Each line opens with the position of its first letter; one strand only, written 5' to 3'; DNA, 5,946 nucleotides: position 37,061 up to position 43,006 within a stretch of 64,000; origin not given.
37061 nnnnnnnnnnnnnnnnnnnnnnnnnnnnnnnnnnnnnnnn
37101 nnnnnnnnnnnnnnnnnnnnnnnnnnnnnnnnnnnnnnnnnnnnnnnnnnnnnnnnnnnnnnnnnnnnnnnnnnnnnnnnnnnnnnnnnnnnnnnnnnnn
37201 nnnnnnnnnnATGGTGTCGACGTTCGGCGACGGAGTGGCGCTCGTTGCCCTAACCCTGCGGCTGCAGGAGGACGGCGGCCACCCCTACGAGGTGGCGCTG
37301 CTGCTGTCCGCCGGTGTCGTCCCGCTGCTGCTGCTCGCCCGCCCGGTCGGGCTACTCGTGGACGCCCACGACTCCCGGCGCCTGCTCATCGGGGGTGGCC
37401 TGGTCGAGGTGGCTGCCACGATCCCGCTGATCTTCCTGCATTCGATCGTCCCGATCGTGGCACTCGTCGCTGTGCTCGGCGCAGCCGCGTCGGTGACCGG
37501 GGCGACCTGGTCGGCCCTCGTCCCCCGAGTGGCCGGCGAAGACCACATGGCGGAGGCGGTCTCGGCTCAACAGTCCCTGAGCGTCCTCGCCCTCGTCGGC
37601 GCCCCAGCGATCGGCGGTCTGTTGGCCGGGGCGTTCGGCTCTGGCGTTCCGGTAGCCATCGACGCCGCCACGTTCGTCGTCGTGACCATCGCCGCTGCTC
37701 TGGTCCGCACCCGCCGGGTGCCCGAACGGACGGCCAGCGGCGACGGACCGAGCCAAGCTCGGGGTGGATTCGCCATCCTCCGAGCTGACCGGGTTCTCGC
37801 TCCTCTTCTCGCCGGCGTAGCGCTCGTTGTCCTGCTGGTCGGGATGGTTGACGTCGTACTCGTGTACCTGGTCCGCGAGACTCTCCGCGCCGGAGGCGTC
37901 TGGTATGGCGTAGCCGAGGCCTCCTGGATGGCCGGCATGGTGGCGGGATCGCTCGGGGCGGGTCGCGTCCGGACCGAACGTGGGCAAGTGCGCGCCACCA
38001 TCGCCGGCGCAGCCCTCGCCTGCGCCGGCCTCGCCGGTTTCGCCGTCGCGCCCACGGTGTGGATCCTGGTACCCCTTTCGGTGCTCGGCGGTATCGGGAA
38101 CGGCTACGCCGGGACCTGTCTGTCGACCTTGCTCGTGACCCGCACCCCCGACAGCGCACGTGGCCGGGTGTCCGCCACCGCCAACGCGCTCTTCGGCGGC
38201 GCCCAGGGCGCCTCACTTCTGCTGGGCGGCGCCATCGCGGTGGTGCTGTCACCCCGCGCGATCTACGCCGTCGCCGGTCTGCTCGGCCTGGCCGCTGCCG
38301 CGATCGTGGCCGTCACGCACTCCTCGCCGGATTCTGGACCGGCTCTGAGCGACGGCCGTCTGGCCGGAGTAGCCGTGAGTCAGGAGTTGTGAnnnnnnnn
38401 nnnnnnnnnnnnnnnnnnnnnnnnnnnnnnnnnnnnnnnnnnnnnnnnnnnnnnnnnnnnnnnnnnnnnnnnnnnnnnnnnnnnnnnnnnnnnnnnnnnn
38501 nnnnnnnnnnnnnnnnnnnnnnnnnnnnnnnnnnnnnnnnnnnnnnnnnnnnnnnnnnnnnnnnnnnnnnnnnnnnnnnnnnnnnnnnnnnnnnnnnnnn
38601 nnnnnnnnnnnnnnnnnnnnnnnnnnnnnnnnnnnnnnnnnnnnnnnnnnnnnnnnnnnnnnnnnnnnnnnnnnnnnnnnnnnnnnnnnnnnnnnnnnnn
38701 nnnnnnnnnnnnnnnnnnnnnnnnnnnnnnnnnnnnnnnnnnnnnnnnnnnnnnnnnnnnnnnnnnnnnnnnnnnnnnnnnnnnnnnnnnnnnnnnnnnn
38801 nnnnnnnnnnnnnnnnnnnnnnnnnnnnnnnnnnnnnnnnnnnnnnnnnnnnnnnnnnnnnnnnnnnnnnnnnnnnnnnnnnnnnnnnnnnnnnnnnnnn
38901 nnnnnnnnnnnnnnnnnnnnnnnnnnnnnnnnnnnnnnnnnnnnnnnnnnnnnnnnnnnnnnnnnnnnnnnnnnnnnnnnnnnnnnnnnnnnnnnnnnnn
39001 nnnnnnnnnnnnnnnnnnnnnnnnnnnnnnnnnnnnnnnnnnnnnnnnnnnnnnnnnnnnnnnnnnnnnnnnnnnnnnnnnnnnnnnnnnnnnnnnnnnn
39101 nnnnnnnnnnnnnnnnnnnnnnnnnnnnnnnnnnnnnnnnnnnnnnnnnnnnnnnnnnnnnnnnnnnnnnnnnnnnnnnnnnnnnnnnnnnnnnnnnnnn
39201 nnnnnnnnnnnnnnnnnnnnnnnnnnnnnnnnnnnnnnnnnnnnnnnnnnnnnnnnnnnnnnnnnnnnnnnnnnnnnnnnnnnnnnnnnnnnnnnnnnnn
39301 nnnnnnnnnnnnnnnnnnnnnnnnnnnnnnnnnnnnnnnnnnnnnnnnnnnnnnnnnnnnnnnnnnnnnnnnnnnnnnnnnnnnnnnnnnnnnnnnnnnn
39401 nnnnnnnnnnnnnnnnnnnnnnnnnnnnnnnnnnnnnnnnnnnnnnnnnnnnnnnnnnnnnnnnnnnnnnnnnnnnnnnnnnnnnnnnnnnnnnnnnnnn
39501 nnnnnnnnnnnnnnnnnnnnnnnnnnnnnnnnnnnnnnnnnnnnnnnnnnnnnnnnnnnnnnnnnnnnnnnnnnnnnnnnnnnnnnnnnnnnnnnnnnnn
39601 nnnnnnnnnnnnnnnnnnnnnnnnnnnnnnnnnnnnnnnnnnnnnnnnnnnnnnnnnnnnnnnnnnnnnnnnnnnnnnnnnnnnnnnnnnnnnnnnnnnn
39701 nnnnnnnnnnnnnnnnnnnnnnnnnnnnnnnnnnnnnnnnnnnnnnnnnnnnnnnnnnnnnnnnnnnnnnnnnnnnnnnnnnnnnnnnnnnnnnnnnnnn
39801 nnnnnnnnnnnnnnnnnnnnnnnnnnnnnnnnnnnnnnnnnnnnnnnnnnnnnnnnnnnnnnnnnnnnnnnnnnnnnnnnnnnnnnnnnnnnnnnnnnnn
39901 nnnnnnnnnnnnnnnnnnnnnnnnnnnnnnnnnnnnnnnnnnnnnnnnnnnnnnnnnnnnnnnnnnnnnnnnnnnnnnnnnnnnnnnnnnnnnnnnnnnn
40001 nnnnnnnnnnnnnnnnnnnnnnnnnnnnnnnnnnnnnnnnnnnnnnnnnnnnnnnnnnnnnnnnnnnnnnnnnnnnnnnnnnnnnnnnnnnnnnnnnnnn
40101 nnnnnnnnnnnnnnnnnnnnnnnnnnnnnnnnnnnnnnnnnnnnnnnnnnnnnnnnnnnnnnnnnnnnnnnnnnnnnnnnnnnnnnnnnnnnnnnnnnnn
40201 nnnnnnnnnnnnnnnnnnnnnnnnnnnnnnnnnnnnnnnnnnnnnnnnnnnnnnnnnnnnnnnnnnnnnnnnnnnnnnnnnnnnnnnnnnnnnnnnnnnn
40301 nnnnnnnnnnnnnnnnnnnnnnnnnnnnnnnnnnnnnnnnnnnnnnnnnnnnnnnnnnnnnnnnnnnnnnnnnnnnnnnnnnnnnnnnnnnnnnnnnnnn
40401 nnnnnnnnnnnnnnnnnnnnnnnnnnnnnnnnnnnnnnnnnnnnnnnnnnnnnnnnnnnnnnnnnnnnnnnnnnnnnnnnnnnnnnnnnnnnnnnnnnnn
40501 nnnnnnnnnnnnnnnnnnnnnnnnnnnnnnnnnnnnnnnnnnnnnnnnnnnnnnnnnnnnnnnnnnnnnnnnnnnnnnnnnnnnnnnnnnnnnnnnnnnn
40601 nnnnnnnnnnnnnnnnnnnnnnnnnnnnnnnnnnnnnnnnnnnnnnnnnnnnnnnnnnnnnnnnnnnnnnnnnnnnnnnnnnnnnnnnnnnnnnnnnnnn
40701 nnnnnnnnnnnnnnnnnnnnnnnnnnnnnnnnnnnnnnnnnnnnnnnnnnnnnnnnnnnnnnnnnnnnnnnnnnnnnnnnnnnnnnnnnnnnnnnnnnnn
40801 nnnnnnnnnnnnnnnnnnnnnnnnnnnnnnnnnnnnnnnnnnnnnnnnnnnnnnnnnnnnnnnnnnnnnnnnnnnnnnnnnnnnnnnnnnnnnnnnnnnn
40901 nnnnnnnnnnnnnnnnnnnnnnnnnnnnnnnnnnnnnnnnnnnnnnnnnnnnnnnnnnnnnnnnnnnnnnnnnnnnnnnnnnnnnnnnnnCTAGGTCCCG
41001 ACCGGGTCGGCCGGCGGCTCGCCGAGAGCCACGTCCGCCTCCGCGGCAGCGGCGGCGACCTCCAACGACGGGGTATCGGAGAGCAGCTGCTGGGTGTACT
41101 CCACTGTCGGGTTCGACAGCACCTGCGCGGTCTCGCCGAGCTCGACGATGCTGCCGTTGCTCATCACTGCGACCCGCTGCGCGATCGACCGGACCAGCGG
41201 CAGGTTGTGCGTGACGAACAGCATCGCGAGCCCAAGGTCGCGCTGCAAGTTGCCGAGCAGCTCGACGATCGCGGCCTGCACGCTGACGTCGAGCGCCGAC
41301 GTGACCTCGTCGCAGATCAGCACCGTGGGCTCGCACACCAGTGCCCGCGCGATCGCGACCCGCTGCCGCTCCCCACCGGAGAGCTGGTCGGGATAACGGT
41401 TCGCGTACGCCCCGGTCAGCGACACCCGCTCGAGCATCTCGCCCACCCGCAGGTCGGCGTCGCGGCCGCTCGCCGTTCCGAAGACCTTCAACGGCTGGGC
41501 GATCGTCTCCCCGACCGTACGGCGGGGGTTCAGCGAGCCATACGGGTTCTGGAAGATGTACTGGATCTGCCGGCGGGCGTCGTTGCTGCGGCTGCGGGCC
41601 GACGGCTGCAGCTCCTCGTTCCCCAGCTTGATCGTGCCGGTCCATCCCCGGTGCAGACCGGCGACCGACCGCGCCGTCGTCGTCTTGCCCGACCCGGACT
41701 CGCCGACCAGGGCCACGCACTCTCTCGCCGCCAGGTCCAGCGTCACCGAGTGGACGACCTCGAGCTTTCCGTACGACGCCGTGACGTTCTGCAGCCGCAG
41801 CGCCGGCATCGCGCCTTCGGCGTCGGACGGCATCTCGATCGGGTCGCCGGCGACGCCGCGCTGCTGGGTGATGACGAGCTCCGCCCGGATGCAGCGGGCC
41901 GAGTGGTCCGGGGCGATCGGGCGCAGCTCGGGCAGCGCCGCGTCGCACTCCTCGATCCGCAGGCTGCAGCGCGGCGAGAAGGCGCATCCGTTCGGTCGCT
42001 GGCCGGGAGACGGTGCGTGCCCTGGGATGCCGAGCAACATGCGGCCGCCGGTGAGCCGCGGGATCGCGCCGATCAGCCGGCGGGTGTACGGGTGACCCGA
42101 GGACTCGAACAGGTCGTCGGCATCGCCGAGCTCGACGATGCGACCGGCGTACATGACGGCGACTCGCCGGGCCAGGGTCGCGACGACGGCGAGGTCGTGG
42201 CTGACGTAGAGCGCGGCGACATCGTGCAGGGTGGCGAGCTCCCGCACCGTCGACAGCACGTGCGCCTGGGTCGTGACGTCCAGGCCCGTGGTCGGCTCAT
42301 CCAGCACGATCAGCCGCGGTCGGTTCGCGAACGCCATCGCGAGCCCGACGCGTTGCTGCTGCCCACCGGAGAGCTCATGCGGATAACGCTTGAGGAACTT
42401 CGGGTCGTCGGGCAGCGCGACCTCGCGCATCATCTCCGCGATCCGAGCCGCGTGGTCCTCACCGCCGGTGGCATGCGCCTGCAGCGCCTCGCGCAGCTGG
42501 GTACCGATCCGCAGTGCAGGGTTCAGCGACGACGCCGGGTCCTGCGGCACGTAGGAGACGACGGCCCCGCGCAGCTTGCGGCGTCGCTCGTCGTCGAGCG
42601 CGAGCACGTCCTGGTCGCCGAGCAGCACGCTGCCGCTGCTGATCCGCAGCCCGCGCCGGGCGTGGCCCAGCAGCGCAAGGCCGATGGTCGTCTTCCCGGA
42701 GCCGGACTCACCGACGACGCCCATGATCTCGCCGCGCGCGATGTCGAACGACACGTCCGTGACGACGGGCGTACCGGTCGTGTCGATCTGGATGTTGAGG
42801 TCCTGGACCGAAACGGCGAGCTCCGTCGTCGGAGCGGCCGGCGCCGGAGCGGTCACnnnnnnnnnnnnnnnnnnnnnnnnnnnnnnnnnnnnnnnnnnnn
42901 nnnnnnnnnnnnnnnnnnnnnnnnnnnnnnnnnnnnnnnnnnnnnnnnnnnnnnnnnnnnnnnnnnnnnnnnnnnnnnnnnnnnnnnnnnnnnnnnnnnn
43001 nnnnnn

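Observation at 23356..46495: Shared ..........-like box in four promoter regions of the choline/betaine genes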

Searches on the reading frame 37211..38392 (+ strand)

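Call 11: search_protein_families(library=pfam, proteins=[window:37211-38392:+])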
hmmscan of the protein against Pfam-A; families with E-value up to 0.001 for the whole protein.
window:37211-38392:+ (393 aa): 2 families
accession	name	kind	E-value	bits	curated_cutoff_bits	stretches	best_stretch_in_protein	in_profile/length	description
PF07690.21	MFS_1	-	5.6e-28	98.3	33.4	2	2-245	7-258/347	Major Facilitator Superfamily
PF05977.19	MFS_3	-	2e-19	69.9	27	1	12-366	31-390/524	Transmembrane secretion effector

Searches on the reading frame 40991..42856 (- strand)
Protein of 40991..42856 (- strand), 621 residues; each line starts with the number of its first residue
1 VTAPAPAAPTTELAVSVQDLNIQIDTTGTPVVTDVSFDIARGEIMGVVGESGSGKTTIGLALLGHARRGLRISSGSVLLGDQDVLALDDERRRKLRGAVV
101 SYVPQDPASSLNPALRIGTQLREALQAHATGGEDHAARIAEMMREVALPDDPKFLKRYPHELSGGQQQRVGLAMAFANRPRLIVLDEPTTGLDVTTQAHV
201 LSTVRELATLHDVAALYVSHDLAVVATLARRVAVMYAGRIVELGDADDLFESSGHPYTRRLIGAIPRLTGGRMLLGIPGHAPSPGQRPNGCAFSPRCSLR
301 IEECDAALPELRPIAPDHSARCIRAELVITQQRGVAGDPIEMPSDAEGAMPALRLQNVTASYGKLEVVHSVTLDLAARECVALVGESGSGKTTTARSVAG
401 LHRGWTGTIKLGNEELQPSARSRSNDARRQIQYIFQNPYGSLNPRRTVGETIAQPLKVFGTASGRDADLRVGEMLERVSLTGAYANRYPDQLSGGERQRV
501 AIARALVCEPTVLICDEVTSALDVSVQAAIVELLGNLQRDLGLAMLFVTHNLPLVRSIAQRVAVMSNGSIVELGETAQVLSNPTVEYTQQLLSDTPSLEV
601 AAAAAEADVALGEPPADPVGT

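Call 11: search_protein_families(library=pfam, proteins=[window:40991-42856:-])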
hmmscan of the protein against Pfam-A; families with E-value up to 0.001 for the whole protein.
window:40991-42856:- (621 aa): 9 families
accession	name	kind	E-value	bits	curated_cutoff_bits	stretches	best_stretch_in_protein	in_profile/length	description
PF00005.33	ABC_tran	-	1.4e-61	207.5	25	2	369-520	2-137/137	ABC transporter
PF08352.17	oligo_HPY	-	3.7e-23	82.1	27.1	1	241-304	1-65/65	Oligopeptide/dipeptide transporter, C-terminal region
PF13304.12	AAA_21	-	1.6e-15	58.4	27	2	157-225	233-303/304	AAA domain, putative AbiEii toxin, Type IV TA system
PF02463.25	SMC_N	-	3.1e-12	46.8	40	1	43-209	25-188/220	RecF/RecN/SMC N terminal domain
PF13191.12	AAA_16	-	4.8e-08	34.1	32.6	1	379-543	25-164/167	AAA ATPase domain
PF13401.12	AAA_22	-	4.1e-07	30.8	27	1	378-486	5-65/130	AAA domain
PF20720.3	nSTAND3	-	2.7e-05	24.3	27.2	0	375-399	14-38/155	Novel STAND NTPase 3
PF13555.12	AAA_29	-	4.4e-05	23.6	27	0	371-393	15-37/61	P-loop containing region of AAA domain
PF00004.35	AAA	-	5.4e-05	24.1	21.2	0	382-400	2-20/131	ATPase family associated with various cellular activities (AAA)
